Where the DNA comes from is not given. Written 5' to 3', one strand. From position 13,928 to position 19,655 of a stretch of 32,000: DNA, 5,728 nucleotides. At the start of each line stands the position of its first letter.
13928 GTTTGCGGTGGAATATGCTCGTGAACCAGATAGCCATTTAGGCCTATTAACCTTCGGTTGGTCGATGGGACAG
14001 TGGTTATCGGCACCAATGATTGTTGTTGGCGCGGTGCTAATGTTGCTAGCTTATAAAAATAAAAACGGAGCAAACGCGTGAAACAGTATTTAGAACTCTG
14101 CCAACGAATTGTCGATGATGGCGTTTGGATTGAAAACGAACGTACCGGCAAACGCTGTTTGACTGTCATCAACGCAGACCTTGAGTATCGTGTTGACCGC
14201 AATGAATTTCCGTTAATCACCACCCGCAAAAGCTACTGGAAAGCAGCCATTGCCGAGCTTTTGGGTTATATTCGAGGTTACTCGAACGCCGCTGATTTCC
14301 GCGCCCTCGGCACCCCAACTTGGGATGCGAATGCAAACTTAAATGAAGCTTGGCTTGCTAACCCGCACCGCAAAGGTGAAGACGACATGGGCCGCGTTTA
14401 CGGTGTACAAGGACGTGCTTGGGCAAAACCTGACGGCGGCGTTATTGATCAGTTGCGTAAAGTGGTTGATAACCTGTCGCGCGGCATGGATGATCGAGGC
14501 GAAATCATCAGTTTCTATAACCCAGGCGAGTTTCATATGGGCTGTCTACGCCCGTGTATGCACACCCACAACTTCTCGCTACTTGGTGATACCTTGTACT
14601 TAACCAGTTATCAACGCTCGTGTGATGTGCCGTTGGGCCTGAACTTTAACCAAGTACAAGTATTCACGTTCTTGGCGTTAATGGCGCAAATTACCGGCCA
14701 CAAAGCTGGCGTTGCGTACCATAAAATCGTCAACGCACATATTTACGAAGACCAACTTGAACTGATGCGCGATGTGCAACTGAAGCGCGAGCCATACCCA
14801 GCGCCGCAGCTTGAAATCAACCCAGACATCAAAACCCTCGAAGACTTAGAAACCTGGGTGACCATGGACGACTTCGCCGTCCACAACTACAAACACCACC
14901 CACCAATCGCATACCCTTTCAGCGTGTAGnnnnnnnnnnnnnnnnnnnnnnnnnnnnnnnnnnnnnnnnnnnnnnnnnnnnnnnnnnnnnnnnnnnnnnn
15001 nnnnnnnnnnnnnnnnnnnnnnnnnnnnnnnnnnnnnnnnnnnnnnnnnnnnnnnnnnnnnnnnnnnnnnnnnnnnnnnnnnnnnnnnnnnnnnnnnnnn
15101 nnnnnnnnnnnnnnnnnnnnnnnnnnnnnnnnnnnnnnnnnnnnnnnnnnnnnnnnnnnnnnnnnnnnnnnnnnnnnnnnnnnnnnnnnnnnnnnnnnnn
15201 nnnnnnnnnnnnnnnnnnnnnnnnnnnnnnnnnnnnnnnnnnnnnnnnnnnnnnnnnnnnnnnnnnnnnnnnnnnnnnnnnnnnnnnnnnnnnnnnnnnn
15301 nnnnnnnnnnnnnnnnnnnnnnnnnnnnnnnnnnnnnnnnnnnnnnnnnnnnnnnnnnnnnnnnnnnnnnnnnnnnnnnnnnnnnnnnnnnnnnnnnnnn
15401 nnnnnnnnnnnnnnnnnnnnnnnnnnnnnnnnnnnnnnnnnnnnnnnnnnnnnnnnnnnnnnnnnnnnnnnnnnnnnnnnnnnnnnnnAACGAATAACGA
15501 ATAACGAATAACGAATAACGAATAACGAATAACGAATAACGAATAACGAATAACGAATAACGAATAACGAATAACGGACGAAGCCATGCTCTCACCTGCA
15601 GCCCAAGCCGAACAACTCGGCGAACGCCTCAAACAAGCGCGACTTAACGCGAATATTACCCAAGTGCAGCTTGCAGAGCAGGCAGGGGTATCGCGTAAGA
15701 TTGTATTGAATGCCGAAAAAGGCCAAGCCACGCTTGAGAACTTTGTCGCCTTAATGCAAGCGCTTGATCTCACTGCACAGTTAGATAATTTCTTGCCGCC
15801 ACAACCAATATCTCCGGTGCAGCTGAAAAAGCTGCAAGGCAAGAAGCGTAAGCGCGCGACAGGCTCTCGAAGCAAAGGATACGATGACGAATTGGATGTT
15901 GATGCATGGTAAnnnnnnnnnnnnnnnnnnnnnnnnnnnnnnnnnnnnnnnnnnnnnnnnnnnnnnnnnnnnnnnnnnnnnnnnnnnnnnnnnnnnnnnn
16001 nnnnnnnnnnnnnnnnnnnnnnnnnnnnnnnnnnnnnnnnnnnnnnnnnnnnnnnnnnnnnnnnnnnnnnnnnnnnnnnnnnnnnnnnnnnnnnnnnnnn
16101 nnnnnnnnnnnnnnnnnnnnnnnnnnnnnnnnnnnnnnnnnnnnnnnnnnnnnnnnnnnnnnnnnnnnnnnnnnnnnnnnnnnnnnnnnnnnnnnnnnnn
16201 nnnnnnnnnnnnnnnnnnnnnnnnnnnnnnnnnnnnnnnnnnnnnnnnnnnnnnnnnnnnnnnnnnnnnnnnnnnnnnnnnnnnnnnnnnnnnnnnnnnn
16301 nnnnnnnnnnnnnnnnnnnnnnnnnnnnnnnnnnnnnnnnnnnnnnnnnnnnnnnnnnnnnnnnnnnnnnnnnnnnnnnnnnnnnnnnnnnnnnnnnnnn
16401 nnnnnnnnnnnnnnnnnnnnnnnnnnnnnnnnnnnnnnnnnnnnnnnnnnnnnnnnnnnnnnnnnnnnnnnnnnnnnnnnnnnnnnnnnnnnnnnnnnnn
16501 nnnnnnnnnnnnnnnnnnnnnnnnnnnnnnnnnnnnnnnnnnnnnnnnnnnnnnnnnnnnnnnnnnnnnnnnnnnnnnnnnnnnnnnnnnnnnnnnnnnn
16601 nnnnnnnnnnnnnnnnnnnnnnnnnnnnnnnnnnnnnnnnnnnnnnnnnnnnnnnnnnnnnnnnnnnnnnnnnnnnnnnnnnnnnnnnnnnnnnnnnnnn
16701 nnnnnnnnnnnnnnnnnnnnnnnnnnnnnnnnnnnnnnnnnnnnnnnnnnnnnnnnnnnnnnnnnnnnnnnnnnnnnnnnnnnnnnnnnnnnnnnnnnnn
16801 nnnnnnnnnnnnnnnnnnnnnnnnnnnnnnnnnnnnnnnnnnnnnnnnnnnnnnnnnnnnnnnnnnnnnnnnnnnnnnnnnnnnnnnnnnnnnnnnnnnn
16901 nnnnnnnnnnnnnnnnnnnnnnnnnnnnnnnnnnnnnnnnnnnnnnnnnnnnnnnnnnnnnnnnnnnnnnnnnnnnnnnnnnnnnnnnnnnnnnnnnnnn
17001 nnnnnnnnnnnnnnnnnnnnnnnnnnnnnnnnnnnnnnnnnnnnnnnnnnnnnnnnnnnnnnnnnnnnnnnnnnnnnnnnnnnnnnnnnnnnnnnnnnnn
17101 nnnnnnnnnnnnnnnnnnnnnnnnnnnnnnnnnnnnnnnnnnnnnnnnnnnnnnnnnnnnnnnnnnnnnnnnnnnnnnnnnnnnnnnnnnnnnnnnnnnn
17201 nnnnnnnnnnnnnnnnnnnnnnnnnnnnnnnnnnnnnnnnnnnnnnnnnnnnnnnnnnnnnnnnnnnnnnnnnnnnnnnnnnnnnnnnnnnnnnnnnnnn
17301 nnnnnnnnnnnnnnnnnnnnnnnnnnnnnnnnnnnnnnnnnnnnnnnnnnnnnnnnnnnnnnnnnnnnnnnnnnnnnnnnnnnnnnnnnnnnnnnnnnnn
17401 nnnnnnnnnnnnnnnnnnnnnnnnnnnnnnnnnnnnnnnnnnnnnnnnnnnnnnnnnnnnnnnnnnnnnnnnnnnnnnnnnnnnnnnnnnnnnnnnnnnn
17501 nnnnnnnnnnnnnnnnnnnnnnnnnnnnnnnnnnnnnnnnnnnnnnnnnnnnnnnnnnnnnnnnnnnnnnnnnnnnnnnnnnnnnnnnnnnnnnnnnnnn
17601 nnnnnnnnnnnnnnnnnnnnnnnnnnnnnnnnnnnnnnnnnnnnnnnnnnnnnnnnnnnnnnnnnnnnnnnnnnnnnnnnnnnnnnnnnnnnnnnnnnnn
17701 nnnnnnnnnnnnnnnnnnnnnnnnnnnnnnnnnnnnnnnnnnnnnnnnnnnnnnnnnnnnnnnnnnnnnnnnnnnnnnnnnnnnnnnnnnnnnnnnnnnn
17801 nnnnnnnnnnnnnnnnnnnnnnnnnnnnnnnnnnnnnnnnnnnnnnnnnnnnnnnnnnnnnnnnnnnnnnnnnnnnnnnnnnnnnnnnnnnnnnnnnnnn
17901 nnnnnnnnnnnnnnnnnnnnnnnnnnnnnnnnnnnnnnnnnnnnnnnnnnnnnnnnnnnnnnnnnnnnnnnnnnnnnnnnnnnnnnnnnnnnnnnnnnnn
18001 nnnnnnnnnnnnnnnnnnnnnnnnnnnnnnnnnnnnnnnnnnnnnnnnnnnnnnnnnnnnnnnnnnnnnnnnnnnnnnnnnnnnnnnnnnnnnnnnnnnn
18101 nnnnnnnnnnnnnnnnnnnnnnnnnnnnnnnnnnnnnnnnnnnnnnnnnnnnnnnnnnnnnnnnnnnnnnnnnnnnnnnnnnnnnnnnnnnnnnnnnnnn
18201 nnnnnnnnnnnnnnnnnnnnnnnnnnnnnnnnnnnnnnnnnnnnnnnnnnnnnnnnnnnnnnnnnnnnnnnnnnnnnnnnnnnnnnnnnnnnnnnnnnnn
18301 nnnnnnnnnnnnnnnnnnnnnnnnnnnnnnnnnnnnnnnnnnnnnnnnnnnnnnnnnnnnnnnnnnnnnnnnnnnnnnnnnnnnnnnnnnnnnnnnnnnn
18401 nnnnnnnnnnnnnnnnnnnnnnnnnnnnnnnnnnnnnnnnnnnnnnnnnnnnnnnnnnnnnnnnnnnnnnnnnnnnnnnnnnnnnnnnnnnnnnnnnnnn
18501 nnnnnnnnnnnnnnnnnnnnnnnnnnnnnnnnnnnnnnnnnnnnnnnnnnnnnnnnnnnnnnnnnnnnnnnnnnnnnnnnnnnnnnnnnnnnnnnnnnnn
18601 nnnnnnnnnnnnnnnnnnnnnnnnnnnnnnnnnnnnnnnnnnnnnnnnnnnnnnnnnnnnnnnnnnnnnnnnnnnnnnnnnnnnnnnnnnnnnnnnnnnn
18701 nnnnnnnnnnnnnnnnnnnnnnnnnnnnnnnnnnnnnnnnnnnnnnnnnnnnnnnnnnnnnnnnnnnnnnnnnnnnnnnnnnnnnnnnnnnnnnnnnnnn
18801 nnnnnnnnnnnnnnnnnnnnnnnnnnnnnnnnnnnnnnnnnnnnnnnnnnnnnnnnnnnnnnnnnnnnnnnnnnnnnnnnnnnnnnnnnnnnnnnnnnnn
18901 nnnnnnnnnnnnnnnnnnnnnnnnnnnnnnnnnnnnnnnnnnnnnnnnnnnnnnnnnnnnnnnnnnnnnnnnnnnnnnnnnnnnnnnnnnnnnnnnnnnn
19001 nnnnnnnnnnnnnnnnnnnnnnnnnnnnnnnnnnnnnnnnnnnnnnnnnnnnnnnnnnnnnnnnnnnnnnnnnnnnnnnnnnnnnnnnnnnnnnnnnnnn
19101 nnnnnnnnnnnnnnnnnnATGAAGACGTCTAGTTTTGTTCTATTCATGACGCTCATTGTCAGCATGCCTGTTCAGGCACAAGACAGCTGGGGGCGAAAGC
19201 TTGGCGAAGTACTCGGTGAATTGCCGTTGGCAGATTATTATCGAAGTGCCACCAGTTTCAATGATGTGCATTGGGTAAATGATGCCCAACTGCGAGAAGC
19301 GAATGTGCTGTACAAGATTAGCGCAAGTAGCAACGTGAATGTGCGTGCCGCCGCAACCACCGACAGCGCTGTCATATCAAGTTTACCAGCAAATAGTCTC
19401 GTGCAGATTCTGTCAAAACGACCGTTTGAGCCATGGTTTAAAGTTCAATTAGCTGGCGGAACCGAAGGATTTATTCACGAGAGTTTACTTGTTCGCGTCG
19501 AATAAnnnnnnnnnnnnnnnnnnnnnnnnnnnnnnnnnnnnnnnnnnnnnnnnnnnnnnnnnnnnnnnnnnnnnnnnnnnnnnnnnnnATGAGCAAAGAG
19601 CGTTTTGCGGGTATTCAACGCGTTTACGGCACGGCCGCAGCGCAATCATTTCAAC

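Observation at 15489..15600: Perfect 12-unit CGAATAA microsatellite abutting the hipB-hipA start: possible contingency switch on a toxin-antitoxin module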

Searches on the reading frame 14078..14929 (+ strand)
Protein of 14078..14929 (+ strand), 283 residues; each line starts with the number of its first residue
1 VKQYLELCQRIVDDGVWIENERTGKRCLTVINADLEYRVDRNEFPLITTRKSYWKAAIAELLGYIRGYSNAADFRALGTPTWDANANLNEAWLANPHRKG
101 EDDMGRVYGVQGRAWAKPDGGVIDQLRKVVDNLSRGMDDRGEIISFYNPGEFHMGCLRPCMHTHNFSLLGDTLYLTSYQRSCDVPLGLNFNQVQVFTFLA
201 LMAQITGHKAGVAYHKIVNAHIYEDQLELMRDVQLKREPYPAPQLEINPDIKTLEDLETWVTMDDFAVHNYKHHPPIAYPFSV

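Call 4: search_protein_families(library=pfam, proteins=[window:14078-14929:+])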
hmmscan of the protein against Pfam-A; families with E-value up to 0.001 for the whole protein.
window:14078-14929:+ (283 aa): 1 family
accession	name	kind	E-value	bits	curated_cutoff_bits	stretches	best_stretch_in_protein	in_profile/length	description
PF00303.24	Thymidylat_synt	-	4.5e-76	255.9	24.3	1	2-283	1-266/266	Thymidylate synthase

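Call 8: find_encoding_contigs(protein=window:14078-14929:+, flank=4000, max_places=10)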
Protein window:14078-14929:+ (283 aa): 7 contigs read that carry it; 5 places shown.
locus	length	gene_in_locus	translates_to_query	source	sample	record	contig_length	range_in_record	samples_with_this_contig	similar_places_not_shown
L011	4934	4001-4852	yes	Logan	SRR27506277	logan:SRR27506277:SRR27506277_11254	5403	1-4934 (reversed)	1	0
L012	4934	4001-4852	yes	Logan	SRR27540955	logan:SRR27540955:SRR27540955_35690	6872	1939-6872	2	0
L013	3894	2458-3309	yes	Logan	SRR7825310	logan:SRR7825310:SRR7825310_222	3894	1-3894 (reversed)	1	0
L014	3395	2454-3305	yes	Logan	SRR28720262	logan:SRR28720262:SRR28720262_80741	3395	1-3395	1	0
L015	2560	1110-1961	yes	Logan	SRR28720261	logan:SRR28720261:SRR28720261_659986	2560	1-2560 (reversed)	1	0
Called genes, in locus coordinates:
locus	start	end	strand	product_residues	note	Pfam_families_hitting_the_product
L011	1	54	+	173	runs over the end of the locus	?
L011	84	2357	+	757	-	PF01590:GAF, PF13185:GAF_2, PF13492:GAF_3, PF05524:PEP-utilisers_N, PF00391:PEP-utilizers, PF02896:PEP-utilizers_C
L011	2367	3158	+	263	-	PF01925:TauE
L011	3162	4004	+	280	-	PF01790:LGT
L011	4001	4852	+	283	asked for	PF00303:Thymidylat_synt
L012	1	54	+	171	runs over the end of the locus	PF00293:NUDIX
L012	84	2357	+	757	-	PF01590:GAF, PF13185:GAF_2, PF13492:GAF_3, PF05524:PEP-utilisers_N, PF00391:PEP-utilizers, PF02896:PEP-utilizers_C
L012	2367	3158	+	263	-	PF01925:TauE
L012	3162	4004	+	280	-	PF01790:LGT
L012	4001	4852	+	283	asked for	PF00303:Thymidylat_synt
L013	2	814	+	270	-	?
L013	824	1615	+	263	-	PF01925:TauE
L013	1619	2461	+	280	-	PF01790:LGT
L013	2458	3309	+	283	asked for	PF00303:Thymidylat_synt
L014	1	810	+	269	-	?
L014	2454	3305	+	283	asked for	PF00303:Thymidylat_synt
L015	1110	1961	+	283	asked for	PF00303:Thymidylat_synt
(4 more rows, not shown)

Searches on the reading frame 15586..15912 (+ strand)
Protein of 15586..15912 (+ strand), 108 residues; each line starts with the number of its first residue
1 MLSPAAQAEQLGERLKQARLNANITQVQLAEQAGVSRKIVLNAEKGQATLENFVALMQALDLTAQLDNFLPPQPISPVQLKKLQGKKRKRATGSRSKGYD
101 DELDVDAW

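Call 4: search_protein_families(library=pfam, proteins=[window:15586-15912:+])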
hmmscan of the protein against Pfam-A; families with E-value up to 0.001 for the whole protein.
window:15586-15912:+ (108 aa): 3 families
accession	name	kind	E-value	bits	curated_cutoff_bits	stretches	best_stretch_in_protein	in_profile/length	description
PF01381.28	HTH_3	-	3.1e-08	34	23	1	15-63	1-51/55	Helix-turn-helix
PF12844.13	HTH_19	-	6e-07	29.7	30.2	1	12-64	1-55/64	Helix-turn-helix domain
PF13560.12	HTH_31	-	8e-07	29.7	27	1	10-63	1-57/64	Helix-turn-helix domain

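Call 7: find_encoding_contigs(protein=window:15586-15912:+, flank=3000, max_places=10)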
Protein window:15586-15912:+ (108 aa): 15 contigs read that carry it; 10 places shown.
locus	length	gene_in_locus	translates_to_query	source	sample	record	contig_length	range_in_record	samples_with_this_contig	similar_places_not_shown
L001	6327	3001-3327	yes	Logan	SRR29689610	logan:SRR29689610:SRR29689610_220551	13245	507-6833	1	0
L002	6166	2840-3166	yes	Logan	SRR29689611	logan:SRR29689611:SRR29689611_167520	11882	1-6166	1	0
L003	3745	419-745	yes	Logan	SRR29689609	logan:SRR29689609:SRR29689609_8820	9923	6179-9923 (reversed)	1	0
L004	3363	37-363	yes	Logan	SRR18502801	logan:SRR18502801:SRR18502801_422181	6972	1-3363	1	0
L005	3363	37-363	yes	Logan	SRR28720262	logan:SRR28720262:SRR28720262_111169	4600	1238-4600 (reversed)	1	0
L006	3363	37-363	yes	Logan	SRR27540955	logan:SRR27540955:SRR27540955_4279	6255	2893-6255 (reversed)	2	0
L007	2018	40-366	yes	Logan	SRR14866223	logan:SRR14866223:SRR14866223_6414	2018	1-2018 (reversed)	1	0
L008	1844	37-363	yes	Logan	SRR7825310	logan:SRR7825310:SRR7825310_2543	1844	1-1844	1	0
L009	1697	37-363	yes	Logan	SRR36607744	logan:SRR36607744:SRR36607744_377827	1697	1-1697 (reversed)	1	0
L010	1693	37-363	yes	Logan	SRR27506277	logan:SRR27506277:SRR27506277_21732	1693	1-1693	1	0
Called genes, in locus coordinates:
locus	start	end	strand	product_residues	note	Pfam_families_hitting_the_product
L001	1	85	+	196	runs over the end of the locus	?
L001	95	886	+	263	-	PF01925:TauE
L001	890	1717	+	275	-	PF01790:LGT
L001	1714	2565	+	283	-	PF00303:Thymidylat_synt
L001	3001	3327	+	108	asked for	PF13560:HTH_31 (weak), PF12844:HTH_19 (weak), PF01381:HTH_3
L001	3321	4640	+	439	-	PF13657:Couple_hipA, PF07804:HipA_C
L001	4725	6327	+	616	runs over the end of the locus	-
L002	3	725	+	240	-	?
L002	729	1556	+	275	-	PF01790:LGT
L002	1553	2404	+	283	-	PF00303:Thymidylat_synt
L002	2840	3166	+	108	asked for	PF13560:HTH_31 (weak), PF12844:HTH_19 (weak), PF01381:HTH_3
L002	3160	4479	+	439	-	PF13657:Couple_hipA, PF07804:HipA_C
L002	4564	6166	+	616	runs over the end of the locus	-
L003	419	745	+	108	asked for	PF13560:HTH_31 (weak), PF12844:HTH_19 (weak), PF01381:HTH_3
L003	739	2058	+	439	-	PF13657:Couple_hipA, PF07804:HipA_C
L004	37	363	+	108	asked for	PF13560:HTH_31 (weak), PF12844:HTH_19 (weak), PF01381:HTH_3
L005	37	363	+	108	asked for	PF13560:HTH_31 (weak), PF12844:HTH_19 (weak), PF01381:HTH_3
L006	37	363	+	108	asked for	PF13560:HTH_31 (weak), PF12844:HTH_19 (weak), PF01381:HTH_3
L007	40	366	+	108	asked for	PF13560:HTH_31 (weak), PF12844:HTH_19 (weak), PF01381:HTH_3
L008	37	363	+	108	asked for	PF13560:HTH_31 (weak), PF12844:HTH_19 (weak), PF01381:HTH_3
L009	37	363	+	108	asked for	PF13560:HTH_31 (weak), PF12844:HTH_19 (weak), PF01381:HTH_3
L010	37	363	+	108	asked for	PF13560:HTH_31 (weak), PF12844:HTH_19 (weak), PF01381:HTH_3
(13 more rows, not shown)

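Call 34: search_solved_structures(query=window:15586-15912:+, max_evalue=0.001)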
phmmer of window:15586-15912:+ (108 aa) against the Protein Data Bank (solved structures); distinct sequences matched with E-value up to 0.001: 2.
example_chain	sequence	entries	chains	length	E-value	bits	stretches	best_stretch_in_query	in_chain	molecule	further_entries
4ghj_A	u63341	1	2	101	1.1e-20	77.5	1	3-75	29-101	Probable transcriptional regulator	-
8tac_A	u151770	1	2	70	0.00034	24.6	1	5-48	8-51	DBP48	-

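Call 35: search_protein_families(library=ncbifam, proteins=[window:15586-15912:+])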
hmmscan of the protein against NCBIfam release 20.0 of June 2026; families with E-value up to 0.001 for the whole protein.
window:15586-15912:+ (108 aa): 7 families
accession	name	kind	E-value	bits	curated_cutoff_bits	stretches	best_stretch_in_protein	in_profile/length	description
TIGR03070.1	couple_hipB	subfamily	8.9e-10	38.4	71.65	1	9-61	1-52/58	type II toxin-antitoxin system Y4mF family antitoxin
NF041951.1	phage_RstR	subfamily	6.2e-06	26.4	80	1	11-63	3-57/108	RstR family transcriptional repressor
NF006015.0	PRK08154.1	subfamily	1.6e-05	24.2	204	1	8-68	28-88/314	anaerobic benzoate catabolism transcriptional regulator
NF003162.0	PRK04140.1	equivalog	7.3e-05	21.9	263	1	12-62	128-180/317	transcriptional regulator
NF047948.1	male_kill_WMK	equivalog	0.00019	21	300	1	10-50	162-202/300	WO male-killing family protein Wmk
NF007271.0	PRK09726.1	equivalog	0.00037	20.4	79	1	9-66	11-70/88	type II toxin-antitoxin system antitoxin HipB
NF052403.1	ESX1TransRegEspM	equivalog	0.00066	18.7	550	1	5-60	307-362/367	ESX-1 type VII secretion system transcriptional regulator EspM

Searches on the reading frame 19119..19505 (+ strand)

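Call 4: search_protein_families(library=pfam, proteins=[window:19119-19505:+])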
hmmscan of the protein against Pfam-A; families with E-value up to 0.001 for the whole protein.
window:19119-19505:+ (128 aa): 2 families
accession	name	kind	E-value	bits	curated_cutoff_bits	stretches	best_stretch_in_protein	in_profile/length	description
PF08239.17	SH3_3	-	1.3e-11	45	27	1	71-124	1-53/54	Bacterial SH3 domain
PF06347.19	SH3_4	-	3.4e-06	27.2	24.1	1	70-124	2-54/56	Bacterial SH3 domain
